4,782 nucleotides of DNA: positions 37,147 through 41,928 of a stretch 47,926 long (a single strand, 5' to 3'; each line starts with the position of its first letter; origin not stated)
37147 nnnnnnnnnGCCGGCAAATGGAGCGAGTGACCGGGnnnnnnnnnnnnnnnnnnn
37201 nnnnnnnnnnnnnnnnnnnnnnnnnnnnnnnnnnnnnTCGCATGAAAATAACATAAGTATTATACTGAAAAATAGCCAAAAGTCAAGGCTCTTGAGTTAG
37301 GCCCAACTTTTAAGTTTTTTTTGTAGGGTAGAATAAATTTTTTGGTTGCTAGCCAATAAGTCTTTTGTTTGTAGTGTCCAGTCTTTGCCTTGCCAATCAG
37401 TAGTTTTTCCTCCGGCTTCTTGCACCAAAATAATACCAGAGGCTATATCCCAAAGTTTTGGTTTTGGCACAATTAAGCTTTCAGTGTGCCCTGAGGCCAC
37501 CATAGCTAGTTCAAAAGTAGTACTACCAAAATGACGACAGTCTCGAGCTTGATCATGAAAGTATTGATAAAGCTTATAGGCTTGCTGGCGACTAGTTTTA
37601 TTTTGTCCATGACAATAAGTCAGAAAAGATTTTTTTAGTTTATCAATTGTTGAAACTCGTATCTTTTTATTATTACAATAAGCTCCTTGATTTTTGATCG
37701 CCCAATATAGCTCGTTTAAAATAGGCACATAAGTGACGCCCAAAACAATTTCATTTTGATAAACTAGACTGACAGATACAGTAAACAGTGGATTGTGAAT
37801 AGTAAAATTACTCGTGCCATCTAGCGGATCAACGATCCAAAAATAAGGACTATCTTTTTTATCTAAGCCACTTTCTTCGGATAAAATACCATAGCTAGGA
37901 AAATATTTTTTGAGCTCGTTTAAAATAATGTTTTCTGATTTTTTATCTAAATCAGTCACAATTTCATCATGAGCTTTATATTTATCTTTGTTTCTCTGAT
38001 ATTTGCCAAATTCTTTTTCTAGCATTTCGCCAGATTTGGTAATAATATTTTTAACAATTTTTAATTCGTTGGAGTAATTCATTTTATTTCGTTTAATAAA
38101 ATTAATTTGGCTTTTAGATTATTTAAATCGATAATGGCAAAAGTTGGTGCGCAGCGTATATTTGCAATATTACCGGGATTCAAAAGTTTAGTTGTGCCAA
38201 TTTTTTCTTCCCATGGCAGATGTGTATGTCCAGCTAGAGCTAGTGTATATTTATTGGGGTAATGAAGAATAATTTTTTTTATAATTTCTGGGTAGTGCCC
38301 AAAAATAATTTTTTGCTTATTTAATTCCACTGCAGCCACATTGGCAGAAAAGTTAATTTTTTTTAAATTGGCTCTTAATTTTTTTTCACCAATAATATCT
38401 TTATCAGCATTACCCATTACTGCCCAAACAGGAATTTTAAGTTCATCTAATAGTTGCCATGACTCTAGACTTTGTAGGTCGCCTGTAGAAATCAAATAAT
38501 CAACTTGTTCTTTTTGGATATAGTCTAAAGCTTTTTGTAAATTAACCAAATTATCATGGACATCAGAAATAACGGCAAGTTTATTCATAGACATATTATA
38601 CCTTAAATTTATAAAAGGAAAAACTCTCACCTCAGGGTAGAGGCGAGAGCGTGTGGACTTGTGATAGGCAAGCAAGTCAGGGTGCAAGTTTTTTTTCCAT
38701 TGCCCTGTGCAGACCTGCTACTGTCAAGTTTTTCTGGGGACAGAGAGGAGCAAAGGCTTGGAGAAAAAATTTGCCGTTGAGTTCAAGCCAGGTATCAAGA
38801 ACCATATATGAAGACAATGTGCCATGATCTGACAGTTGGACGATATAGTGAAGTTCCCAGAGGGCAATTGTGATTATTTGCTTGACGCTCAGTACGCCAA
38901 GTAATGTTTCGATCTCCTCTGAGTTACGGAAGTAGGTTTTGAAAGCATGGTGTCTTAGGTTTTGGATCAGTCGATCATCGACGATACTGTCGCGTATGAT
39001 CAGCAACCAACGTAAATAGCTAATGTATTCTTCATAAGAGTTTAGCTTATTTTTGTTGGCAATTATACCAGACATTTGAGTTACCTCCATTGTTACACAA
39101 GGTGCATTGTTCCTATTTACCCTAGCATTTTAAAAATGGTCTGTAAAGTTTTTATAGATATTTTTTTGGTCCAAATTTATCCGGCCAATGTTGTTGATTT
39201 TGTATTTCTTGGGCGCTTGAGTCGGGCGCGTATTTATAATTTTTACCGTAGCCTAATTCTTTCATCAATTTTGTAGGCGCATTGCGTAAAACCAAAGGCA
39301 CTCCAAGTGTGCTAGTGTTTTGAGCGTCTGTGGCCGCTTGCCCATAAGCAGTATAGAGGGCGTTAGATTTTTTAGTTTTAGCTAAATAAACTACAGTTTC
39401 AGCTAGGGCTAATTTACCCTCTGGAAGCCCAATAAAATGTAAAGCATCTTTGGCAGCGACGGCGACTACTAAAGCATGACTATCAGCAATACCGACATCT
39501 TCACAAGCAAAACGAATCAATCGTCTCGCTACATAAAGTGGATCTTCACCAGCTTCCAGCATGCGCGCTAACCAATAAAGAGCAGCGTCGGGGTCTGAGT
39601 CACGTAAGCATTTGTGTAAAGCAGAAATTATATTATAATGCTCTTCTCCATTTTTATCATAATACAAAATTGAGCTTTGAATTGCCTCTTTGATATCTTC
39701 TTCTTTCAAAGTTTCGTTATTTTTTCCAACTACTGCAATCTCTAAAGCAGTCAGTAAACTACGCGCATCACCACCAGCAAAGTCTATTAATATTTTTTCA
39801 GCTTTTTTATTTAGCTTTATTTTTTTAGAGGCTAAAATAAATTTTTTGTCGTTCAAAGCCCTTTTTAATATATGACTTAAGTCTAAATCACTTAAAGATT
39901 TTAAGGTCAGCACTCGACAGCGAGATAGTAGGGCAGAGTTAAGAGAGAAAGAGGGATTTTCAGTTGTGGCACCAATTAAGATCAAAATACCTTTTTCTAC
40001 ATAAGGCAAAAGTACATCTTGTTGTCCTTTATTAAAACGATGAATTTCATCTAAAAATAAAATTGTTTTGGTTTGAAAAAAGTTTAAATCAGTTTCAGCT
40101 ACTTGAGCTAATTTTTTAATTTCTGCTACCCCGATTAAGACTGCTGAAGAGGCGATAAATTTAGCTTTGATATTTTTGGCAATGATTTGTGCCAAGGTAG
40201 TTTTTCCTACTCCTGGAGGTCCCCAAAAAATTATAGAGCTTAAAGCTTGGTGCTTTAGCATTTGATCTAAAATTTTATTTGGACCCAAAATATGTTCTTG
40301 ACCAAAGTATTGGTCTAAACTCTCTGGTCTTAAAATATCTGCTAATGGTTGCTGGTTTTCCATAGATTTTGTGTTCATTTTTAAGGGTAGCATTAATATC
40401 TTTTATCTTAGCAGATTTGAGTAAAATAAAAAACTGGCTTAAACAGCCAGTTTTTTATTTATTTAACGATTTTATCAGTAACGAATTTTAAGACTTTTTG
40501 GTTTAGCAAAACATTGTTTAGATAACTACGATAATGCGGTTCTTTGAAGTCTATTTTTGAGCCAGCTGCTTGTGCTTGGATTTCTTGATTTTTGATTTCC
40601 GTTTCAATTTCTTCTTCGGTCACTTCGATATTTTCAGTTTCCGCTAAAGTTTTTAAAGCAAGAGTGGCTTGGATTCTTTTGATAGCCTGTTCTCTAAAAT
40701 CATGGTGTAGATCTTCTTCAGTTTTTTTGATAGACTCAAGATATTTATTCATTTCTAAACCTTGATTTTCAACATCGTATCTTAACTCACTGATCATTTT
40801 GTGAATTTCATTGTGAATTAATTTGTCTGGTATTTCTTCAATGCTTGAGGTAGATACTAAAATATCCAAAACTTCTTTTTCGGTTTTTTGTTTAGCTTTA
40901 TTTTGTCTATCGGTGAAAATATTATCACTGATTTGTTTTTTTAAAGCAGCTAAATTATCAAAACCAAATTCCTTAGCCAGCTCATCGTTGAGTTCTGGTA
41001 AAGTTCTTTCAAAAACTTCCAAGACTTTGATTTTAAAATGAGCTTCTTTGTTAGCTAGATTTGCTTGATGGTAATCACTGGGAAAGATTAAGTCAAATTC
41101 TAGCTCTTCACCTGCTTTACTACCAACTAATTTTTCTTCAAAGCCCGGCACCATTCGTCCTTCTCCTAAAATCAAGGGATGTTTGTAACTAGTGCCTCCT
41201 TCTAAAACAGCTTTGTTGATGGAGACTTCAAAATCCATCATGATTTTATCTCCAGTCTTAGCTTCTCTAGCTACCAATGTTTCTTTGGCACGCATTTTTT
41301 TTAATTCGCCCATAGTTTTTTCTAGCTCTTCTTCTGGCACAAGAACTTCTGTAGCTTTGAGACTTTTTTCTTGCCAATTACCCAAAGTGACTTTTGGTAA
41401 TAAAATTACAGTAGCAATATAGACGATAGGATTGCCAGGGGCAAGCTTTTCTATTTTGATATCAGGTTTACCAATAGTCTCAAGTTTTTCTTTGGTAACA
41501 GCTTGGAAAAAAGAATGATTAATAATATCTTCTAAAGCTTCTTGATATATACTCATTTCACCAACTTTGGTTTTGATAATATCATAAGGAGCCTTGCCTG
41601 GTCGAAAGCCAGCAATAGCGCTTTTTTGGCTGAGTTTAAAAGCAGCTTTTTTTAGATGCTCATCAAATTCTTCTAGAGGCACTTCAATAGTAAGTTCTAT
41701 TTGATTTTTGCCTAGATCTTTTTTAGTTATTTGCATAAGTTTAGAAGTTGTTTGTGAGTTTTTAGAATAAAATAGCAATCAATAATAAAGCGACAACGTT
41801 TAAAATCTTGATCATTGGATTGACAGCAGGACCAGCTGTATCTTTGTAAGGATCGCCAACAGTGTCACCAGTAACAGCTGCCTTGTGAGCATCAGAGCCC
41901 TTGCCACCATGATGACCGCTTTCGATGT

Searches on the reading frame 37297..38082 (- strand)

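Call 48: search_protein_families(library=pfam, proteins=[window:37297-38082:-], max_evalue=0.001)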
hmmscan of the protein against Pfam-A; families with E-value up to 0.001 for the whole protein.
window:37297-38082:- (261 aa): 1 family
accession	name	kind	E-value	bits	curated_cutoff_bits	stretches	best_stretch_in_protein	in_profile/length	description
PF00459.30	Inositol_P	-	4.4e-62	210.5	27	1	7-251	6-260/271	Inositol monophosphatase family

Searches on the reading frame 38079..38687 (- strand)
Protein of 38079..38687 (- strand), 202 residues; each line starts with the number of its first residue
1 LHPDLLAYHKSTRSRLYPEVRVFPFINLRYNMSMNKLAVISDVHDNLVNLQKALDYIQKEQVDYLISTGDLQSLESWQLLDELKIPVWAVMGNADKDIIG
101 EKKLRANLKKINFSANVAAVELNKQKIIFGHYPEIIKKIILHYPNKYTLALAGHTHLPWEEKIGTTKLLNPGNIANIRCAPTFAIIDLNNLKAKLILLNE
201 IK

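Call 48: search_protein_families(library=pfam, proteins=[window:38079-38687:-], max_evalue=0.001)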
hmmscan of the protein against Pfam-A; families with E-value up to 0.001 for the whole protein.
window:38079-38687:- (202 aa): 3 families
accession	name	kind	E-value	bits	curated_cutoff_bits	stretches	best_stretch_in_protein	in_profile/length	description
PF12850.12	Metallophos_2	-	2.3e-23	83.4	27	1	36-189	2-152/154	Calcineurin-like phosphoesterase superfamily domain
PF00149.33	Metallophos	-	5.3e-11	43.7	21.5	1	36-133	2-116/191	Calcineurin-like phosphoesterase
PF14582.11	Metallophos_3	-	1.3e-05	25.1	28.2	0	34-73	5-44/259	Metallophosphoesterase, calcineurin superfamily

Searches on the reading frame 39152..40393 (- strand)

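Call 48: search_protein_families(library=pfam, proteins=[window:39152-40393:-], max_evalue=0.001)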
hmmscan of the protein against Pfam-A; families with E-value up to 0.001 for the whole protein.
window:39152-40393:- (413 aa): 14 families
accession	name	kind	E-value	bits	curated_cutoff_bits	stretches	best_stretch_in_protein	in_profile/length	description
PF12002.13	MgsA_C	-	4.9e-56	189.7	27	1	266-412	2-147/167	MgsA AAA+ ATPase C terminal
PF16193.11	AAA_assoc_2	-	1.2e-23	83.5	34.3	1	189-264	2-81/81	AAA C-terminal domain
PF05496.18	RuvB_N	-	3.5e-19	69.5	27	1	21-148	1-125/159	Holliday junction DNA helicase RuvB P-loop domain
PF00004.35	AAA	-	6.6e-16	59.4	21.2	1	54-162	1-126/131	ATPase family associated with various cellular activities (AAA)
PF07728.20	AAA_5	-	2e-07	31.5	22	1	54-145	2-103/139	AAA domain (dynein-related subfamily)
PF01078.27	Mg_chelatase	-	4.8e-06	26.6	20.3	0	53-73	24-44/207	Magnesium chelatase, subunit ChlI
PF07724.20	AAA_2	-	5e-06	27.1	27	1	51-137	3-104/166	AAA domain (Cdc48 subfamily)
PF13173.12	AAA_14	-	1.2e-05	25.7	27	1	54-166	5-122/129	AAA domain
PF13207.12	AAA_17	-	5.4e-05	23.9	27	1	58-96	2-40/136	AAA domain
PF00158.32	Sigma54_activat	-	0.00011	22.4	20.2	0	109-146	94-131/168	Sigma-54 interaction domain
PF20720.3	nSTAND3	-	0.00014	22.1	27.2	1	52-115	18-72/155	Novel STAND NTPase 3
PF13191.12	AAA_16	-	0.00032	21.7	32.6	0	43-82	17-58/167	AAA ATPase domain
PF13238.12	AAA_18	-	0.00036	21.4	29.4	1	54-129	1-60/128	AAA domain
PF04851.21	ResIII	-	0.00083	19.7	22.5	0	51-93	23-64/164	Type III restriction enzyme, res subunit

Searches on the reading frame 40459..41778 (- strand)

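Call 48: search_protein_families(library=pfam, proteins=[window:40459-41778:-], max_evalue=0.001)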
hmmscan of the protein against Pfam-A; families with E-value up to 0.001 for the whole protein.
window:40459-41778:- (439 aa): 3 families
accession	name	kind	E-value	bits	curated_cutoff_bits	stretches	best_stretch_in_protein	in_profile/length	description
PF05697.18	Trigger_N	-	1.5e-33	116.6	22.2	1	15-157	1-142/144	Bacterial trigger factor protein (TF)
PF05698.19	Trigger_C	-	3e-26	92.8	22.7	1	276-434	2-161/162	Bacterial trigger factor protein (TF) C-terminus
PF00254.34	FKBP_C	-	3.8e-11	43.6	21.1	1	171-252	3-93/94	FKBP-type peptidyl-prolyl cis-trans isomerase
